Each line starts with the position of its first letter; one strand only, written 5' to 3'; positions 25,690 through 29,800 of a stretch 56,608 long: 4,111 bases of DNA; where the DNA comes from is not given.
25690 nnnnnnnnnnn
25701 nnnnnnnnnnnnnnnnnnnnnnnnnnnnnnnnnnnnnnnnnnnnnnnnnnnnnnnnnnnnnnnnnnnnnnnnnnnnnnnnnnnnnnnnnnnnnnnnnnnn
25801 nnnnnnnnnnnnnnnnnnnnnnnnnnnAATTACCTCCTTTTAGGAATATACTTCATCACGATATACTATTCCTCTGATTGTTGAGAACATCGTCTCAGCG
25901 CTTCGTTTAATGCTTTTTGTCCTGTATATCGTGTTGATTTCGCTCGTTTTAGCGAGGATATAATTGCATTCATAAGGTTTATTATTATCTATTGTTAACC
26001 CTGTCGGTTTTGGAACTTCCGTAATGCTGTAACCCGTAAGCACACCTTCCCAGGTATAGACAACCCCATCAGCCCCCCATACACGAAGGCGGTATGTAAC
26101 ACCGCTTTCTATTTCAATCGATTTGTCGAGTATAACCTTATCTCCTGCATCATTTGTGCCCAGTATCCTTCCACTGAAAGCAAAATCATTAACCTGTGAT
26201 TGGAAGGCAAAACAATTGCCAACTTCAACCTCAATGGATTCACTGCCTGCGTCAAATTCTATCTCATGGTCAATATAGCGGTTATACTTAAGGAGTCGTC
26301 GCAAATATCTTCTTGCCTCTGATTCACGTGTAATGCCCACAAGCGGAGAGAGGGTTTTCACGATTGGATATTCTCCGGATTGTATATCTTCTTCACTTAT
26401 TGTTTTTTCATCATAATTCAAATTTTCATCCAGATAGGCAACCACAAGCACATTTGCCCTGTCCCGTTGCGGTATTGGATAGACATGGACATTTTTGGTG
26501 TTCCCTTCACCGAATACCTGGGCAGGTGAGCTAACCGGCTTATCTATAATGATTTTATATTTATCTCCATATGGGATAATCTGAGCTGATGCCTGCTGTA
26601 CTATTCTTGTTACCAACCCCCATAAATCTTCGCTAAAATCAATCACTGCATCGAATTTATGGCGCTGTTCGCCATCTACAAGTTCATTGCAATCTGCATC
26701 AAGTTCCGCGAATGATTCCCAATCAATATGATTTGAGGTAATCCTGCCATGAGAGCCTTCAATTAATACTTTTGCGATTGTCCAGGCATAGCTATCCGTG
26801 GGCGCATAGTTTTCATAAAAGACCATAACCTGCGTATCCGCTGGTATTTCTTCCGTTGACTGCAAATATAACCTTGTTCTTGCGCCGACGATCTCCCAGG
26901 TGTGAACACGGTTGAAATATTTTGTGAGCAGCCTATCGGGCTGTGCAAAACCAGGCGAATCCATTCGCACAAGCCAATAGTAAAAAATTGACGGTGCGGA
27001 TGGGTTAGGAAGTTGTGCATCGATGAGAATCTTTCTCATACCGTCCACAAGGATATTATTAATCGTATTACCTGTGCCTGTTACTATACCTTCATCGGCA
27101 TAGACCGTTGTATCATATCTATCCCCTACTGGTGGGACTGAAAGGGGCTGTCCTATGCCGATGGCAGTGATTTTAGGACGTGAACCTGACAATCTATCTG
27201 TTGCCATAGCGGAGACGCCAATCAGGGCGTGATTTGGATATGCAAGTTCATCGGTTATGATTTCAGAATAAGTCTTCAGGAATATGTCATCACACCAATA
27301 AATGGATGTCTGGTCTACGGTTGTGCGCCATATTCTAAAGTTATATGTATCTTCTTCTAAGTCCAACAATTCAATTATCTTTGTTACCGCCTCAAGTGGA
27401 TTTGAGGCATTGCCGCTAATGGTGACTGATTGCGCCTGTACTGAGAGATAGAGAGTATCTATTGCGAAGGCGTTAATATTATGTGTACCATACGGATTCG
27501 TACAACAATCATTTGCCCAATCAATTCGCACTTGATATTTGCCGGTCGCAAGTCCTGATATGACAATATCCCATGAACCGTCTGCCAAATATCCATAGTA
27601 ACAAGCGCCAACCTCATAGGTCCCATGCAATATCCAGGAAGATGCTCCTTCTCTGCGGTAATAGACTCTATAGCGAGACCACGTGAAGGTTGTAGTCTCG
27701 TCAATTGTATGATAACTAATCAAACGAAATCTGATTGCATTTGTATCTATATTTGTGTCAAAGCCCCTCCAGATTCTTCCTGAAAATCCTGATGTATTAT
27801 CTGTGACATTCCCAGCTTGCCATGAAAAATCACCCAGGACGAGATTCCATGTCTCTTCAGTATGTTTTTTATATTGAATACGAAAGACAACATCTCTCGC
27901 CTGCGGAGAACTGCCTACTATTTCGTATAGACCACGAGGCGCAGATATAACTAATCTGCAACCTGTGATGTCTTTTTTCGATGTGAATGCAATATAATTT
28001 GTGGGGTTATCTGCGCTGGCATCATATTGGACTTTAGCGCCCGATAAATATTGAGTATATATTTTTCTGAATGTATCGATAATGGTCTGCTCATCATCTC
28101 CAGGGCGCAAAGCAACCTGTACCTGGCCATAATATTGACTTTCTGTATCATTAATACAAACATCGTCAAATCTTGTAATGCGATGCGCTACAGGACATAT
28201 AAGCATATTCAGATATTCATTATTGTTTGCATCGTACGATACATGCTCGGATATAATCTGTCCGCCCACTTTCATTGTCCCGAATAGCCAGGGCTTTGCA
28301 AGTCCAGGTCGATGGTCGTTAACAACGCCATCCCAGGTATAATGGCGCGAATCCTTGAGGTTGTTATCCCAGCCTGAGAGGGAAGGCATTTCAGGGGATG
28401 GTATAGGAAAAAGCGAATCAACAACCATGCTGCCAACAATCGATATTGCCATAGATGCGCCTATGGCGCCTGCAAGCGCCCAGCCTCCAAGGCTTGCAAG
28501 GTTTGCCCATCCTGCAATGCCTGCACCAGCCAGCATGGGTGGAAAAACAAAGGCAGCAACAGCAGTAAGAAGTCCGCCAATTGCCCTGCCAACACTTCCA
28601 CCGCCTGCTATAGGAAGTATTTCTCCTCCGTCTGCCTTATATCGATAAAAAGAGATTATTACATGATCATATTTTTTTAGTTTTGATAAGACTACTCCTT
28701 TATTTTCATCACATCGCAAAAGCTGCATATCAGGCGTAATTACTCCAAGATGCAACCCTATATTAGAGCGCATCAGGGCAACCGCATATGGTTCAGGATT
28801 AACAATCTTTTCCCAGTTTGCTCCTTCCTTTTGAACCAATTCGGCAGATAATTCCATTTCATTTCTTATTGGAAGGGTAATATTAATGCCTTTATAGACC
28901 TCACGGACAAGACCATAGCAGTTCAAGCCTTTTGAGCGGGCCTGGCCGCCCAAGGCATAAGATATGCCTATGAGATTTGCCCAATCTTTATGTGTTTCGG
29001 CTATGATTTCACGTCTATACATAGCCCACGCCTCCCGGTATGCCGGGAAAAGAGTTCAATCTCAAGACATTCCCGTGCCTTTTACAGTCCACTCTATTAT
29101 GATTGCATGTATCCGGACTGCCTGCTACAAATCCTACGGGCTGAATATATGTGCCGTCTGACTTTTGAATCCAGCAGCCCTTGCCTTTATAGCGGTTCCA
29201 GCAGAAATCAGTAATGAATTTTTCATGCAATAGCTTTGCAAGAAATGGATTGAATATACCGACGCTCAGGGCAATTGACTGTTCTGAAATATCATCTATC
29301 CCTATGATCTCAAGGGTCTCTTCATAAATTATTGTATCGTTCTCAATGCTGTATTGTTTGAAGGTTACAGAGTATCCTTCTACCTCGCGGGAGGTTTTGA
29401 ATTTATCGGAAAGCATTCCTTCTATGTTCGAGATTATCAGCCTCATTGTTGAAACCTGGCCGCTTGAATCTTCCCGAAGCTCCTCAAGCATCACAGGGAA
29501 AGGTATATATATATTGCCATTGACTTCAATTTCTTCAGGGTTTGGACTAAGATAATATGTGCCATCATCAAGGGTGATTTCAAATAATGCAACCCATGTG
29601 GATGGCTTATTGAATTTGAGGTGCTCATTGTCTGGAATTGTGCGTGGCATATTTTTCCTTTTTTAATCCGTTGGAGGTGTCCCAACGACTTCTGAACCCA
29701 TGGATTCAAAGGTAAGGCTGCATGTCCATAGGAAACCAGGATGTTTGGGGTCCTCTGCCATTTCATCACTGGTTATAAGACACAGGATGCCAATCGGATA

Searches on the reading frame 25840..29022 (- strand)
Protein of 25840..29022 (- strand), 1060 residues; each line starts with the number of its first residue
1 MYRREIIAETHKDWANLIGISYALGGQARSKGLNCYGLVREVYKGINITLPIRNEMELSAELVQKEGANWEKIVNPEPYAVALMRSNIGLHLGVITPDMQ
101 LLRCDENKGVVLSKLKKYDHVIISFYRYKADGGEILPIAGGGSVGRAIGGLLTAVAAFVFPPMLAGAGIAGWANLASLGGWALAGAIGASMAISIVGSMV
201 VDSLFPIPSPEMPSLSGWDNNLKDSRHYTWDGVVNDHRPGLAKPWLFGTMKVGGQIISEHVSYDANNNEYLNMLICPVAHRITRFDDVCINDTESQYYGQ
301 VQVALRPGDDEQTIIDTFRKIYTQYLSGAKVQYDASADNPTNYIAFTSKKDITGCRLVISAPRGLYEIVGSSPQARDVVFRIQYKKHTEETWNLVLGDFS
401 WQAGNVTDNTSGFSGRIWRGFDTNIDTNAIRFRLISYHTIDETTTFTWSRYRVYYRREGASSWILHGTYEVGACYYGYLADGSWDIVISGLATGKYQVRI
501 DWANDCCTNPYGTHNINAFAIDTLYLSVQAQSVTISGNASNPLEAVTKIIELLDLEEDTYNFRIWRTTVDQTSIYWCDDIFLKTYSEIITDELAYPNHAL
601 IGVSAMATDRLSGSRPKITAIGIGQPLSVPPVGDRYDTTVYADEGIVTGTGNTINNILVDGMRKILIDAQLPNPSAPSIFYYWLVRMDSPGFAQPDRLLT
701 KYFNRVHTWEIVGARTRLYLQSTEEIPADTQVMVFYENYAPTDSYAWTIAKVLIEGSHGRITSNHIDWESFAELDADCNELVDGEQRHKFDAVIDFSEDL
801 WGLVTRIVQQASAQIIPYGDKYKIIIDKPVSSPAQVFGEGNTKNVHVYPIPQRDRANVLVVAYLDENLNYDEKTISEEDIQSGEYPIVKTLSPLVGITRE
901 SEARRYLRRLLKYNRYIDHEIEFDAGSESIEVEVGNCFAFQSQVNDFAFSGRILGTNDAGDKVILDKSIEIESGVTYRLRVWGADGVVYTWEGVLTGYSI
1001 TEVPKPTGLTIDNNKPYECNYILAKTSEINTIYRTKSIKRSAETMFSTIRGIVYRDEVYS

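Call 10: search_protein_families(library=pfam, proteins=[window:25840-29022:-], max_evalue=0.0001)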
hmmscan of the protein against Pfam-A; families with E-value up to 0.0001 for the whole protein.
window:25840-29022:- (1060 aa): 2 families
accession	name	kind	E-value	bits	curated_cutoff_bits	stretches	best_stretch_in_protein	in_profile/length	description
PF13550.12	Phage-tail_3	-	4.9e-07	30.2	23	1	834-946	44-154/164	Putative phage tail protein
PF24801.1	FNIII-A_GpJ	-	2.8e-05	24.7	27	0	528-590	66-125/126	Tip attachment protein J,FNIII-A domain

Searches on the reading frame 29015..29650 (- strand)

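Call 10: search_protein_families(library=pfam, proteins=[window:29015-29650:-], max_evalue=0.0001)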
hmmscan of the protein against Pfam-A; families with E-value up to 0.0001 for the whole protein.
window:29015-29650:- (211 aa): 1 family
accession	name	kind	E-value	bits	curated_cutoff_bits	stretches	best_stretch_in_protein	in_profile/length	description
PF05100.17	Phage_tail_L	-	1.4e-05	24.9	25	0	39-99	19-79/206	Phage minor tail protein L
